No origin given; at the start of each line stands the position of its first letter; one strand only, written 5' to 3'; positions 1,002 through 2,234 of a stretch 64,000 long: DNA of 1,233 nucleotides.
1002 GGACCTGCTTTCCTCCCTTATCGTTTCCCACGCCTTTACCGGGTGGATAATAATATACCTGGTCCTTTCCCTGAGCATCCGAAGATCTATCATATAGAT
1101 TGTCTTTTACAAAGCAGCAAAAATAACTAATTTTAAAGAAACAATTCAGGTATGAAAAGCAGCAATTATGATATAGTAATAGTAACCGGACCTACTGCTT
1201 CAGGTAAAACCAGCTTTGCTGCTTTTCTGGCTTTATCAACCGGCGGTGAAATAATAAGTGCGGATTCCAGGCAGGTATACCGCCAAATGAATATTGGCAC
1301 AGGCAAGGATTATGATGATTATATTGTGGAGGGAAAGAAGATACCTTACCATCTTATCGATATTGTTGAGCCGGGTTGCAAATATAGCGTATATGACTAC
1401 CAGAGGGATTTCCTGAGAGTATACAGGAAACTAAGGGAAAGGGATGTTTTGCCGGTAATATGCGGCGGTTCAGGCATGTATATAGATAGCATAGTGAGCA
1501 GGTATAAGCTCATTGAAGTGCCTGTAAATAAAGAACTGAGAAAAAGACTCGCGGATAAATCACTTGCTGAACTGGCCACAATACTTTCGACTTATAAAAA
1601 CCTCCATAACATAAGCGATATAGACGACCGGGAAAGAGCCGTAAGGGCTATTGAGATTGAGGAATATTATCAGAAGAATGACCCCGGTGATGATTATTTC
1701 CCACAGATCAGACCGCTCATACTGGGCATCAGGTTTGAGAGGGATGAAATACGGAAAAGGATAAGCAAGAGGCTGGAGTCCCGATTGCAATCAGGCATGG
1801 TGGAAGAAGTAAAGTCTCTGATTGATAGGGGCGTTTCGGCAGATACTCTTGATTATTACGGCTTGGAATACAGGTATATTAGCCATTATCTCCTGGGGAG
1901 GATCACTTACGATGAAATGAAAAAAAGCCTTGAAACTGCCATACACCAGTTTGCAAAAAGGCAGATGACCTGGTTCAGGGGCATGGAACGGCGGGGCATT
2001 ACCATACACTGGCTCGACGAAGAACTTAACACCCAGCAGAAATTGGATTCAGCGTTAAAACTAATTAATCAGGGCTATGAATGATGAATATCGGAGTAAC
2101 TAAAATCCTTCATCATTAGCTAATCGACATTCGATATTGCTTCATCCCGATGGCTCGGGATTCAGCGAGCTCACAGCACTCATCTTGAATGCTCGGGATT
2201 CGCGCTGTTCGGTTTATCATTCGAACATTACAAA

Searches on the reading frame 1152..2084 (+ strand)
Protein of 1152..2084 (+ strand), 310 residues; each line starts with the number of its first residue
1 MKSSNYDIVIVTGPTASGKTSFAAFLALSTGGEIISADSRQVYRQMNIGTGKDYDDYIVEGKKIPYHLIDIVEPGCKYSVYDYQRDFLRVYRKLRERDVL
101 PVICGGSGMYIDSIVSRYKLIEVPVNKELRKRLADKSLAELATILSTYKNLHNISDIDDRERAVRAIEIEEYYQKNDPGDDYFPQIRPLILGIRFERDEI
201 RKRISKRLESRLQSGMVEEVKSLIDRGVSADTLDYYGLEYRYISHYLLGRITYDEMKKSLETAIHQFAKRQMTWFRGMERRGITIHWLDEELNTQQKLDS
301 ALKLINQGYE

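Call 97: find_encoding_contigs(protein=window:1152-2084:+, flank=10000, max_places=1)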
Protein window:1152-2084:+ (310 aa): 2 contigs read that carry it; 1 place shown.
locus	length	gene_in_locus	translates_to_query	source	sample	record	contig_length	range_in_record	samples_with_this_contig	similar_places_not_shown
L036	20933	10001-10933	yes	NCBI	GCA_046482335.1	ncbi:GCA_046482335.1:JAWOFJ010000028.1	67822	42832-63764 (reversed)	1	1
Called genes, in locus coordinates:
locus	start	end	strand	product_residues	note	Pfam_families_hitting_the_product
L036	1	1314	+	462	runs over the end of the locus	PF00890:FAD_binding_2, PF01134:GIDA (weak), PF01266:DAO (faint), PF03486:HI0933_like (faint), PF07992:Pyr_redox_2, PF13738:Pyr_redox_3, PF00070:Pyr_redox, PF02852:Pyr_redox_dim, +2 more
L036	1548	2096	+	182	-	PF07638:Sigma70_ECF, PF04542:Sigma70_r2, PF08281:Sigma70_r4_2, PF04545:Sigma70_r4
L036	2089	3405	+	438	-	PF13568:OMP_b-brl_2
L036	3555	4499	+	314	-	PF01464:SLT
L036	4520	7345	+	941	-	PF00005:ABC_tran (faint), PF02463:SMC_N (faint), PF03193:RsgA_GTPase (faint), PF13191:AAA_16 (faint), PF13304:AAA_21 (faint), PF13476:AAA_23 (faint), PF17760:UvrA_inter, PF17755:UvrA_DNA-bind, +3 more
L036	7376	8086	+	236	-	PF18306:LDcluster4, PF03641:Lysine_decarbox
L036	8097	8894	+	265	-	-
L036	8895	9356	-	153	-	PF01668:SmpB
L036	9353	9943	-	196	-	PF04893:Yip1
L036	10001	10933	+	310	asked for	PF01745:IPT, PF01715:IPPT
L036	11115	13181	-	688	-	PF07676:PD40 (faint), PF26549:Tricorn_N (faint), PF26550:Tricorn_2nd (weak), PF00756:Esterase (weak), PF02129:Peptidase_S15, PF00561:Abhydrolase_1 (weak), PF00326:Peptidase_S9, PF01738:DLH (weak), +1 more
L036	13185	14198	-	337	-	PF00154:RecA_N, PF08423:Rad51, PF06745:ATPase (weak), PF27531:MT3502_N (weak), PF21096:RecA_C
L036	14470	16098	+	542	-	PF05036:SPOR (faint)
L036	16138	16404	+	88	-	PF02617:ClpS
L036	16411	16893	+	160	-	PF24961:NfeD_membrane, PF01957:NfeD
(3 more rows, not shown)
